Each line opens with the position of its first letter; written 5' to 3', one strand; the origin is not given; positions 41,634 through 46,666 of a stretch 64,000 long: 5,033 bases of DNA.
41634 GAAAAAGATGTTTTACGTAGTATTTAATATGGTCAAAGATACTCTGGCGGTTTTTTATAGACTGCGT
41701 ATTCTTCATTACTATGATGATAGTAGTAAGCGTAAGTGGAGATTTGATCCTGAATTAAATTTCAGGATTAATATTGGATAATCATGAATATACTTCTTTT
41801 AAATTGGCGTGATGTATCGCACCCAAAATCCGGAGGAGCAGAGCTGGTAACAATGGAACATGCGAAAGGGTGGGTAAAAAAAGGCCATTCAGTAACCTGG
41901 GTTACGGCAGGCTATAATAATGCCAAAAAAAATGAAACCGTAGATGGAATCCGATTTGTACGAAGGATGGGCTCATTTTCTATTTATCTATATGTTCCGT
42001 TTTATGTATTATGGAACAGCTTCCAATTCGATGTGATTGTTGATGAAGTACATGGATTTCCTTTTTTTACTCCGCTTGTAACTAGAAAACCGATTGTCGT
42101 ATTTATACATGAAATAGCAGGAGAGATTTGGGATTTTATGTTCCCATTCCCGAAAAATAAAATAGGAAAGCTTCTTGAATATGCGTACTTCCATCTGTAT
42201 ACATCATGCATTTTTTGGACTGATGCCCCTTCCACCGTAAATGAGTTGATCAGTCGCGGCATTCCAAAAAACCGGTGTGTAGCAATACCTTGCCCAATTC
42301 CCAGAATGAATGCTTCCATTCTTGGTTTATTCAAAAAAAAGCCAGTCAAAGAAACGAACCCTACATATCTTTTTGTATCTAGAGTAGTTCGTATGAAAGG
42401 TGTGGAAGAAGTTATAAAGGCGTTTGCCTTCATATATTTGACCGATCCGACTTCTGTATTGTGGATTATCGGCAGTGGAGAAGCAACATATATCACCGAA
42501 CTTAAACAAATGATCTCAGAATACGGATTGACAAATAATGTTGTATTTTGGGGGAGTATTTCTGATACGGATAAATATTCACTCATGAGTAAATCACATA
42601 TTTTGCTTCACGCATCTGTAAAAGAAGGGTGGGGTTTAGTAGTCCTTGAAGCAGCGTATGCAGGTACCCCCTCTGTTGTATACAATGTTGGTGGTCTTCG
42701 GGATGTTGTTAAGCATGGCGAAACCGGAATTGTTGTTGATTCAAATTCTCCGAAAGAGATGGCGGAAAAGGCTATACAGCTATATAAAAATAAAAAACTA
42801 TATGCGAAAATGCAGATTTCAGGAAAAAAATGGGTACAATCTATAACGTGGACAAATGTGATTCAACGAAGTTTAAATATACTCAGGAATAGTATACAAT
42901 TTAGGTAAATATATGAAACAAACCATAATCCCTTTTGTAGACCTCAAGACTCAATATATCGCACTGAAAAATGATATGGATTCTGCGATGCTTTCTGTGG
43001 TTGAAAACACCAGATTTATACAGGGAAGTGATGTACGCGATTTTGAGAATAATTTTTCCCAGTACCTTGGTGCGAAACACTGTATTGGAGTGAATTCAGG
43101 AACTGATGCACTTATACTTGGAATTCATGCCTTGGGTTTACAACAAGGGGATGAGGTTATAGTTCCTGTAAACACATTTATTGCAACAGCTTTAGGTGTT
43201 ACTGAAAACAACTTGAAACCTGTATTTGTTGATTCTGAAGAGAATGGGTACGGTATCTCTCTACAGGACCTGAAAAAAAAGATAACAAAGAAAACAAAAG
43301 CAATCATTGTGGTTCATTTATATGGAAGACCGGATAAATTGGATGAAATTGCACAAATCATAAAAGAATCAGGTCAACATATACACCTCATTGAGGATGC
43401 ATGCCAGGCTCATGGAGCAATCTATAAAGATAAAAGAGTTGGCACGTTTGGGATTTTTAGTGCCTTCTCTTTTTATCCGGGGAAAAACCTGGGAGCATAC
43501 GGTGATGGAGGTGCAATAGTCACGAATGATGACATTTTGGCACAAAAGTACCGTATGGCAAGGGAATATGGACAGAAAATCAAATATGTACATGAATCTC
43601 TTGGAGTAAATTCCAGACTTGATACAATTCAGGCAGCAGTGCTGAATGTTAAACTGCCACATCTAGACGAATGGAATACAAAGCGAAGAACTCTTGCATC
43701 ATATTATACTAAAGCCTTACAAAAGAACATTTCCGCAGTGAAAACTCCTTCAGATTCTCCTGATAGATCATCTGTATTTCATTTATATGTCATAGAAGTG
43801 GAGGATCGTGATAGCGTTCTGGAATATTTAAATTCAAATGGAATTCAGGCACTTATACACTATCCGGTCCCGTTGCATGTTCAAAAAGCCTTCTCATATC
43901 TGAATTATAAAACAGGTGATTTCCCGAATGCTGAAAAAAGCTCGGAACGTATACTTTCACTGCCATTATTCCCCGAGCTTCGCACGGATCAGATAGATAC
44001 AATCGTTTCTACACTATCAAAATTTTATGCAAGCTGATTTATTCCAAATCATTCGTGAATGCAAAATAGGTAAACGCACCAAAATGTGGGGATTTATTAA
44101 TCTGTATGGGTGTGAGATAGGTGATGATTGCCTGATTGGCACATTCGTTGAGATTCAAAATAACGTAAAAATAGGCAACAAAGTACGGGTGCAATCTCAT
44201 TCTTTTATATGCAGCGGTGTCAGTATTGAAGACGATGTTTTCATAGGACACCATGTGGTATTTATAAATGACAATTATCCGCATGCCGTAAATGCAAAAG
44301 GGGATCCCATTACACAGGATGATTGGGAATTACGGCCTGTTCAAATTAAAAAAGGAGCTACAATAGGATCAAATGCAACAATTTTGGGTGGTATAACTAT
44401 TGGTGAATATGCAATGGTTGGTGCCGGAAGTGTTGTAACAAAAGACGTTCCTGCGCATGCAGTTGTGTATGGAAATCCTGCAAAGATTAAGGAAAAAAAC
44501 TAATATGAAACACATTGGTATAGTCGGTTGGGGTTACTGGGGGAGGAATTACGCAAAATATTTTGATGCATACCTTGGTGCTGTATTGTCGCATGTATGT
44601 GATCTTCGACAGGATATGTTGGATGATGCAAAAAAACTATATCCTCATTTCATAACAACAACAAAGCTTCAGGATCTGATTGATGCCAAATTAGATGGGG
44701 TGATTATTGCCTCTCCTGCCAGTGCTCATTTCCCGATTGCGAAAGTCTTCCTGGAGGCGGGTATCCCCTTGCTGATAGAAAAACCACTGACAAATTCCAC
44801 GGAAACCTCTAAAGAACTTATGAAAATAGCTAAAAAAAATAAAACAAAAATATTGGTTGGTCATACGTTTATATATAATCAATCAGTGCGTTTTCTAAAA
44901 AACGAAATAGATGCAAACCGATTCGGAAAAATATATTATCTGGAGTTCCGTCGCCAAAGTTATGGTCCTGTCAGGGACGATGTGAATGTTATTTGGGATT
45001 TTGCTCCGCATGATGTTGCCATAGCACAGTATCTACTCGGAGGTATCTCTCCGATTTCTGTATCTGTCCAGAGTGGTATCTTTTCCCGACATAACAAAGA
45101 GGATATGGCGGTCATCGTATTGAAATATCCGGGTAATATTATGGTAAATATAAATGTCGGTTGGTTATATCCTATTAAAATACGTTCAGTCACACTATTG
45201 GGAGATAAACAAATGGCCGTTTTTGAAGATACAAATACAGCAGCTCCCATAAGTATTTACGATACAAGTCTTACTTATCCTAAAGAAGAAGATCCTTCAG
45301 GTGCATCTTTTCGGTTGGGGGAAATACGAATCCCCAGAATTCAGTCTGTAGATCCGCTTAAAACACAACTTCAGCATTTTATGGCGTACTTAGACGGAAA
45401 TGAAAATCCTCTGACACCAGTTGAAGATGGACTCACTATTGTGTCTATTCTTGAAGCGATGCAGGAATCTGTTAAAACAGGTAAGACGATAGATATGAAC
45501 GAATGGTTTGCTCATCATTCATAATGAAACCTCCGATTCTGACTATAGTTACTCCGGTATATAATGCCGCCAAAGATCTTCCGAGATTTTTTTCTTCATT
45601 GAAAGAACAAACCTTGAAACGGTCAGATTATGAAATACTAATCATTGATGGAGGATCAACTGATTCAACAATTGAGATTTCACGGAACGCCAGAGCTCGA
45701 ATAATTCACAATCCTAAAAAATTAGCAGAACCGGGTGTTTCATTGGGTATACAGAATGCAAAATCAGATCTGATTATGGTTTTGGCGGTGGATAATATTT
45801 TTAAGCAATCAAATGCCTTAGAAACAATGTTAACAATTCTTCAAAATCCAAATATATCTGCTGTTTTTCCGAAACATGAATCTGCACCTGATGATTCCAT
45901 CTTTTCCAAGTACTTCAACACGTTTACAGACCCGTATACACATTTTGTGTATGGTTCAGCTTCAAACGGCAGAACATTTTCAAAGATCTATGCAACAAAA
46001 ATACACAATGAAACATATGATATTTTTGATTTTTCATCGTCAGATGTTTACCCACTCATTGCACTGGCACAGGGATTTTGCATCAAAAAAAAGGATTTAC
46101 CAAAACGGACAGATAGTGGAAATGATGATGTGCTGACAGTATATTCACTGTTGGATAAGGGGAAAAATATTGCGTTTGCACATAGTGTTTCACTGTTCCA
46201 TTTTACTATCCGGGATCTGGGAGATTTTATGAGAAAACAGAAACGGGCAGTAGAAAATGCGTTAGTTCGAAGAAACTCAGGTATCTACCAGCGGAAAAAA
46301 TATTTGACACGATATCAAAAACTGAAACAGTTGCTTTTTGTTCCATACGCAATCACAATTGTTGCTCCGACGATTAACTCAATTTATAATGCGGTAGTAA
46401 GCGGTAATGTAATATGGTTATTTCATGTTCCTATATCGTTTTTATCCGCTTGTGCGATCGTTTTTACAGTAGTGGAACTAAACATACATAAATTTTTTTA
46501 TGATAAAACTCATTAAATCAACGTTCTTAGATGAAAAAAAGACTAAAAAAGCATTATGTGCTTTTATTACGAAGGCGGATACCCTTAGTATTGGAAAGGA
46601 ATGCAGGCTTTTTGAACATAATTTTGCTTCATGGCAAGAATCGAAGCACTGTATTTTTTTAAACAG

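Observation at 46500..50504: His-variant DegT-family 3-dehydratase (ColD/RfbH-like) paired with an Fcl/ColC-like reductase: a possible 3,6-dideoxyhexose (colitose-like) branch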

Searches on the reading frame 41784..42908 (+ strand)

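Call 5: search_protein_families(library=pfam, proteins=[window:41784-42908:+])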
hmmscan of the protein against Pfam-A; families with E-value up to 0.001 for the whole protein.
window:41784-42908:+ (374 aa): 6 families
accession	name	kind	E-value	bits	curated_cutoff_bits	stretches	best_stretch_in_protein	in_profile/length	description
PF00534.26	Glycos_transf_1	-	1.9e-41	141.9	26.4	1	183-350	6-172/172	Glycosyl transferases group 1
PF13692.12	Glyco_trans_1_4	-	2.3e-29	102.9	27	1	193-336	2-142/142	Glycosyl transferases group 1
PF13439.12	Glyco_transf_4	-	8.2e-12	45.9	28.5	1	17-172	2-166/170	Glycosyltransferase Family 4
PF20706.3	GT4-conflict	-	1.5e-10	41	26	1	184-312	189-323/385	Family 4 Glycosyltransferase in conflict systems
PF13579.12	Glyco_trans_4_4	-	9e-05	23.3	29.7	1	17-170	1-157/158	Glycosyl transferase 4-like domain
PF13524.12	Glyco_trans_1_2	-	0.00019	21.8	25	1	252-353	28-132/144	Glycosyl transferase-like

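Call 6: search_protein_families(library=ncbifam, proteins=[window:41784-42908:+])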
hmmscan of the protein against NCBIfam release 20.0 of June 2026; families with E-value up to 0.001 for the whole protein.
window:41784-42908:+ (374 aa): 41 families (the best 25 are shown)
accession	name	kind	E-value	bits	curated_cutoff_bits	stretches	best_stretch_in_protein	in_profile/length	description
TIGR03999.1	thiol_BshA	equivalog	1.9e-27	96.2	273.7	1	188-362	195-365/375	N-acetyl-alpha-D-glucosaminyl L-malate synthase BshA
NF041876.1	EPS_EpsE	equivalog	5.7e-25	88.4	400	1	186-352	207-377/389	exopolysaccharide biosynthesis GT4 family glycosyltransferase EpsE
TIGR03449.1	mycothiol_MshA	equivalog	9.9e-23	80.7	462.5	1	190-369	218-402/406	D-inositol-3-phosphate glycosyltransferase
NF046085.1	XrtY_assoc_Gly1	equivalog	4.5e-22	78.4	400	1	189-352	206-365/387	XrtY-associated glycosyltransferase XYAG1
NF041010.1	glycosy_Agl16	equivalog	9.6e-21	74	575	1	185-367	171-348/352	glycosylation protein Agl16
TIGR02149.1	glgA_Coryne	subfamily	2.9e-20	72.7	302.4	1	182-369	194-389/391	glycogen synthase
TIGR04047.1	MSMEG_0565_glyc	hypoth_equivalog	1e-19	70.9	259.85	1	189-366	190-370/373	MSMEG_0565 family glycosyltransferase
NF038011.1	PelF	equivalog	5.1e-19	68.7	100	1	156-353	273-474/489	GT4 family glycosyltransferase PelF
TIGR03088.1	stp2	hypoth_equivalog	5.6e-19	68.4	409.05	1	187-349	189-351/374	TIGR03088 family PEP-CTERM/XrtA system glycosyltransferase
NF047880.1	glyco_SdgA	exception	8.9e-19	67.4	800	1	191-363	314-483/488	serine-aspartate repeat adhesin O-glycosyltransferase SdgA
TIGR02095.1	glgA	subfamily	8.7e-16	57.6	328.45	1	188-357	290-464/477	glycogen/starch synthase, ADP-glucose type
TIGR04063.1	stp3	hypoth_equivalog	1.5e-15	57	442.05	1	192-367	213-392/397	TIGR04063 family PEP-CTERM/XrtA system glycosyltransferase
TIGR04157.1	glyco_rSAM_CFB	subfamily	2.2e-15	56.6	400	1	189-343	224-381/406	TIGR04157 family glycosyltransferase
NF053787.1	GlcN_PG_synth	equivalog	6.7e-14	51.5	480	1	250-365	240-354/361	N-acetylglucosaminyl phosphatidylglycerol synthase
NF038229.1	Glyco4_Geo_Pelo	equivalog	1.3e-13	50.7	400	1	190-353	159-318/338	GPMC system family 4 glycosyltransferase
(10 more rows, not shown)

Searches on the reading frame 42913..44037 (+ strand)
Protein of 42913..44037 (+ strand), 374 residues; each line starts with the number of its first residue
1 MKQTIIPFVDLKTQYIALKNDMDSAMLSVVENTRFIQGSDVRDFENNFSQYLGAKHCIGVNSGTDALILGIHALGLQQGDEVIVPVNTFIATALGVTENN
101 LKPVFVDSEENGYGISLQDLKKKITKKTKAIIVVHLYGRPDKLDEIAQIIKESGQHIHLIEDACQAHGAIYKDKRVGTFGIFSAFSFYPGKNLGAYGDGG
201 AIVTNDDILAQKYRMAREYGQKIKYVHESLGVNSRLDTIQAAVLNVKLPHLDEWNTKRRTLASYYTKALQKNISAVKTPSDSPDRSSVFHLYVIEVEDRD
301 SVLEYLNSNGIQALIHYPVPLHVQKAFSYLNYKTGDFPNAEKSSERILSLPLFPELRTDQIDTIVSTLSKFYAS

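Call 5: search_protein_families(library=pfam, proteins=[window:42913-44037:+])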
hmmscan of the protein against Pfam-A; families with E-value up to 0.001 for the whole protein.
window:42913-44037:+ (374 aa): 3 families
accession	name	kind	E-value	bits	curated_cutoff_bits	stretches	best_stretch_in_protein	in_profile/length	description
PF01041.23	DegT_DnrJ_EryC1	-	1.7e-112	376.7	19.8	1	20-368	5-359/360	DegT/DnrJ/EryC1/StrS aminotransferase family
PF00266.25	Aminotran_5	-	1.8e-05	24.4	21.5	1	42-311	46-333/371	Aminotransferase class-V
PF01212.27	Beta_elim_lyase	-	4.7e-05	23.3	27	1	37-224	30-231/288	Beta-eliminating lyase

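Call 6: search_protein_families(library=ncbifam, proteins=[window:42913-44037:+])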
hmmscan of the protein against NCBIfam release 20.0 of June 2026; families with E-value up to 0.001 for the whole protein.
window:42913-44037:+ (374 aa): 22 families
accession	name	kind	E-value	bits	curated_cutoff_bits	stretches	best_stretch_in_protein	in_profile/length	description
TIGR03588.1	PseC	equivalog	8.2e-72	242.2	423.5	1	21-370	13-378/380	UDP-4-amino-4,6-dideoxy-N-acetyl-beta-L-altrosamine transaminase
NF008687.0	PRK11706.1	equivalog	2.2e-61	207.7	375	1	41-372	33-374/375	dTDP-4-amino-4,6-dideoxygalactose transaminase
TIGR04181.1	NHT_00031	hypoth_equivalog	2.6e-59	200.9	420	1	37-351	28-357/359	LegC family aminotransferase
NF008658.2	PRK11658.1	equivalog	2.8e-56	190.8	631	1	19-370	13-375/379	UDP-4-amino-4-deoxy-L-arabinose aminotransferase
NF011936.0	PRK15407.1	equivalog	5.7e-50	170.3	423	2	29-221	55-252/440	lipopolysaccharide biosynthesis protein RfbH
TIGR02379.1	ECA_wecE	subfamily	2.8e-49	167.8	434.85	1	38-372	30-375/376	dTDP-4-amino-4,6-dideoxy-D-glucose transaminase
TIGR04427.1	PLP_DesI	equivalog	1.8e-46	159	650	1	37-366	50-377/390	dTDP-4-dehydro-6-deoxyglucose aminotransferase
NF004975.0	PRK06348.1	equivalog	2.9e-07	29.8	549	1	44-133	79-168/384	pyridoxal phosphate-dependent aminotransferase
NF041364.1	GntC_guanitoxin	equivalog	6e-07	28.7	415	1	63-134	68-141/356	guanitoxin biosynthesis PLP-dependent (S)-gamma-hydroxy-L-arginine cyclodehydratase GntC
NF005816.0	PRK07682.1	equivalog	1.6e-06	27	620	1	61-151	97-193/390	aminotransferase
NF005817.0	PRK07683.1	equivalog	2.8e-06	26.3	575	1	56-151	91-191/387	aminotransferase A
NF004769.0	PRK06107.1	equivalog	6e-06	25.3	617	1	54-133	92-172/402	aspartate transaminase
TIGR01977.1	am_tr_V_EF2568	hypoth_equivalog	6.4e-06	25.4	377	1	45-172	53-183/376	cysteine desulfurase family protein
NF004621.0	PRK05957.1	equivalog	1.1e-05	24.4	498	1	54-134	88-167/389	pyridoxal phosphate-dependent aminotransferase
NF006230.0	PRK08363.1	equivalog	2.7e-05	23.2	534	1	61-134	100-173/398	alanine aminotransferase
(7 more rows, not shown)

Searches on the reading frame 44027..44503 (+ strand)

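Call 5: search_protein_families(library=pfam, proteins=[window:44027-44503:+])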
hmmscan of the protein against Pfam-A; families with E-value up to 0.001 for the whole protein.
window:44027-44503:+ (158 aa): 4 families
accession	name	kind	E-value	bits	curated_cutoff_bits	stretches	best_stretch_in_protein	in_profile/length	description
PF00132.30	Hexapep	-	1.8e-22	78.5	27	3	105-139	2-36/36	Bacterial transferase hexapeptide (six repeats)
PF14602.12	Hexapep_2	-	2.3e-13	50.1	27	1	104-139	1-34/34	Hexapeptide repeat of succinyl-transferase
PF25084.1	LbH_EIF2B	-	1.5e-09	38.2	54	1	10-76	20-90/105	EIF2B subunit epsilon LbH domain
PF25087.1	GMPPB_C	-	0.0006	19.9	39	0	8-76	36-103/110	GMPPB C-terminal domain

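Call 6: search_protein_families(library=ncbifam, proteins=[window:44027-44503:+])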
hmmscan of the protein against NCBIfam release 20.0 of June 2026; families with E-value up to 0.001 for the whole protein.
window:44027-44503:+ (158 aa): 50 families (the best 25 are shown)
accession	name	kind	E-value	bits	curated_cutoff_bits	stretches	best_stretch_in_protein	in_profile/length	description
TIGR03570.1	NeuD_NnaD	subfamily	2e-24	86.3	160.8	2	105-153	154-202/202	NeuD/PglB/VioB family sugar acetyltransferase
NF041874.1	EPS_EpsC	equivalog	2.7e-17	63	150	1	40-157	61-166/168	serine O-acetyltransferase EpsC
NF058585.1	HptprglPActTf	PfamEq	6.9e-17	61.5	300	1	99-155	101-157/172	heptaprenylglyceryl phosphate O-acetyltransferase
NF007797.0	PRK10502.1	subfamily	2.5e-16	59.9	192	1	16-156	41-177/183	WcaF family extracellular polysaccharide biosynthesis acetyltransferase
NF007240.0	PRK09677.1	equivalog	4.9e-16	58.8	243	1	46-155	65-181/192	putative lipopolysaccharide biosynthesis O-acetyl transferase WbbJ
TIGR01172.1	cysE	equivalog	1.8e-15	57.3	210.65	1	41-153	62-162/162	serine O-acetyltransferase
TIGR03532.1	DapD_Ac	equivalog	3.9e-15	56.1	231.75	1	103-154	159-210/231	2,3,4,5-tetrahydropyridine-2,6-dicarboxylate N-acetyltransferase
NF007499.0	PRK10092.1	equivalog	5.5e-15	55.6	314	1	103-156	128-181/183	maltose O-acetyltransferase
TIGR03308.1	phn_thr-fam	hypoth_equivalog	6.9e-15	55.4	201.65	1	9-154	17-158/204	phosphonate metabolim protein, transferase hexapeptide repeat family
NF050158.1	CarbAnhydGPos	equivalog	9.2e-15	54.7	250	1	103-155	86-140/172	gamma carbonic anhydrase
NF010937.0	PRK14357.1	equivalog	2.5e-14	53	658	2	98-155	377-434/448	bifunctional UDP-N-acetylglucosamine diphosphorylase/glucosamine-1-phosphate N-acetyltransferase GlmU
NF007076.0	PRK09527.1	equivalog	4.5e-14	52.3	347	2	104-154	131-181/203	galactoside O-acetyltransferase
NF003657.0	PRK05289.1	equivalog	4.6e-14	52.1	226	2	105-155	143-193/264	acyl-ACP--UDP-N-acetylglucosamine O-acyltransferase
NF010933.0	PRK14353.1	equivalog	5.7e-14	51.6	505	1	12-152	287-428/453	bifunctional UDP-N-acetylglucosamine diphosphorylase/glucosamine-1-phosphate N-acetyltransferase GlmU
TIGR01173.1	glmU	equivalog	2.5e-13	49.7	366.85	1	9-152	295-439/452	bifunctional UDP-N-acetylglucosamine diphosphorylase/glucosamine-1-phosphate N-acetyltransferase GlmU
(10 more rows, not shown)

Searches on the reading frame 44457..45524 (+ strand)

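Call 5: search_protein_families(library=pfam, proteins=[window:44457-45524:+])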
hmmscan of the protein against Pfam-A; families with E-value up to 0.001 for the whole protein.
window:44457-45524:+ (355 aa): 3 families
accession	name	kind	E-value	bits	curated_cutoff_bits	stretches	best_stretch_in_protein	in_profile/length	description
PF01408.29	GFO_IDH_MocA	-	4.6e-17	63.3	24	1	19-136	2-120/120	Oxidoreductase family, NAD-binding Rossmann fold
PF02894.22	GFO_IDH_MocA_C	-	1.4e-11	45.1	22.9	1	148-346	1-217/218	Oxidoreductase family, C-terminal alpha/beta domain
PF22725.1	GFO_IDH_MocA_C3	-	9.9e-11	42.2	27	1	145-253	2-122/124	GFO/IDH/MocA C-terminal domain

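Call 6: search_protein_families(library=ncbifam, proteins=[window:44457-45524:+])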
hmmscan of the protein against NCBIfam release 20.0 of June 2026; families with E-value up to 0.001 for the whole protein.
window:44457-45524:+ (355 aa): 9 families
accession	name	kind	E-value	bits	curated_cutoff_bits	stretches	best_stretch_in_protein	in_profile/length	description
NF040723.1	UDP-GlcNAcDh_Arch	equivalog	2.8e-41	142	450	1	20-261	3-242/302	UDP-N-acetylglucosamine 3-dehydrogenase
TIGR04380.1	myo_inos_iolG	equivalog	3.3e-22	78.8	355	1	19-345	3-329/330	inositol 2-dehydrogenase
NF008607.0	PRK11579.1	subfamily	1.2e-14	54.1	330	1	19-227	6-221/346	oxidoreductase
NF052479.1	LevoglcsnDh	equivalog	5.3e-12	45.1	650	1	37-165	31-158/386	levoglucosan dehydrogenase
NF052679.1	InsChiInosDhIolG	equivalog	6.5e-11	41.8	540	1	19-232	4-225/343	bifunctional inositol 2-dehydrogenase/D-chiro-inositol 1-dehydrogenase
NF007574.0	PRK10206.1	equivalog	1.6e-10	40.6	352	1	55-173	41-160/345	oxidoreductase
NF041392.1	XylDh_Gfo6_Halo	equivalog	1.7e-08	33.6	350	1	62-158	65-162/350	D-xylose 1-dehydrogenase Gfo6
NF058561.1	BT_2158_fam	equivalog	2.1e-07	29.9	750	1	19-160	35-178/487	glycoside 3-dehydrogenase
NF058563.1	BT_2159_fam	equivalog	4.7e-05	22.6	650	1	19-135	2-119/350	disaccharide 3-dehydrogenase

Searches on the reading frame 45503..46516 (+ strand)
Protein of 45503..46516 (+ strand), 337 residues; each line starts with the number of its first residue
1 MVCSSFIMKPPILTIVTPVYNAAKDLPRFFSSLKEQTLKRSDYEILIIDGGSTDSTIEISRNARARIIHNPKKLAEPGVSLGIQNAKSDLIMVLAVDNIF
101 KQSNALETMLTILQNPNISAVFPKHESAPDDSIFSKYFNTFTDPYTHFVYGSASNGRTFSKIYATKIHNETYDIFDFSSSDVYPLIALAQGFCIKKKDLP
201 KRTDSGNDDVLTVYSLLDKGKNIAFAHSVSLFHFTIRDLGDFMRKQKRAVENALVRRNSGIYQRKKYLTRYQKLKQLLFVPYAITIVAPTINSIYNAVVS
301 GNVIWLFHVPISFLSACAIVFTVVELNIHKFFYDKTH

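Call 5: search_protein_families(library=pfam, proteins=[window:45503-46516:+])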
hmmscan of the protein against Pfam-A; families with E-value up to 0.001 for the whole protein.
window:45503-46516:+ (337 aa): 1 family
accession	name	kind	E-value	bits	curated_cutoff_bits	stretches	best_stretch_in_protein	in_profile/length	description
PF00535.33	Glycos_transf_2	-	4.6e-20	72.6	23.3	1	14-136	1-126/168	Glycosyl transferase family 2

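Call 6: search_protein_families(library=ncbifam, proteins=[window:45503-46516:+])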
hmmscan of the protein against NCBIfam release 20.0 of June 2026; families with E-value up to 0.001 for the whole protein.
window:45503-46516:+ (337 aa): 12 families
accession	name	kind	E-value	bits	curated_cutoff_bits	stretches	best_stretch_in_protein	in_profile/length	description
TIGR04283.1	glyco_like_mftF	equivalog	3.7e-13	49.6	182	1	13-118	1-103/221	TIGR04283 family arsenosugar biosynthesis glycosyltransferase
NF007482.0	PRK10073.1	equivalog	6.8e-11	41.7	423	1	11-115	6-112/334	glycosyltransferase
NF041875.1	EPS_EpsD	equivalog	7e-09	35.5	370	1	13-112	1-103/325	exopolysaccharide biosynthesis glycosyltransferase EpsD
NF047683.1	TeichurnBiosyTuaG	equivalog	5e-08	32.9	400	1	9-127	4-125/252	teichuronic acid biosynthesis protein TuaG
TIGR03937.1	PgaC_IcaA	equivalog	1.8e-07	30.5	422.3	1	11-121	45-159/407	poly-beta-1,6-N-acetyl-D-glucosamine synthase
NF038302.1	EPS_HpsE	equivalog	2.4e-07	30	300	1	13-120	3-119/307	hormogonium polysaccharide biosynthesis glycosyltransferase HpsE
TIGR04182.1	glyco_TIGR04182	equivalog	2e-06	27.4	325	1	14-117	3-101/293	S-layer glycoprotein N-glycosyltransferase AglJ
TIGR03965.1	mycofact_glyco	equivalog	4.5e-06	25.8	280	1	11-137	74-204/467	mycofactocin biosynthesis glycosyltransferase MftF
TIGR03111.1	glyc2_xrt_Gpos1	hypoth_equivalog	4.5e-05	22.4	363.95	1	6-67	44-105/439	TIGR03111 family XrtG-associated glycosyltransferase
NF047588.1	GlcsyltransPgfSStrep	equivalog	6.1e-05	22.4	500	1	13-115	3-112/308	glycosyltransferase PgfS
NF007986.1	PRK10714.1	equivalog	0.0002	20.5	529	1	14-64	9-60/316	undecaprenyl-phosphate 4-deoxy-4-formamido-L-arabinose transferase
NF010496.0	PRK13915.1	equivalog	0.00038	19.6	262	1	14-76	34-97/307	glucosyl-3-phosphoglycerate synthase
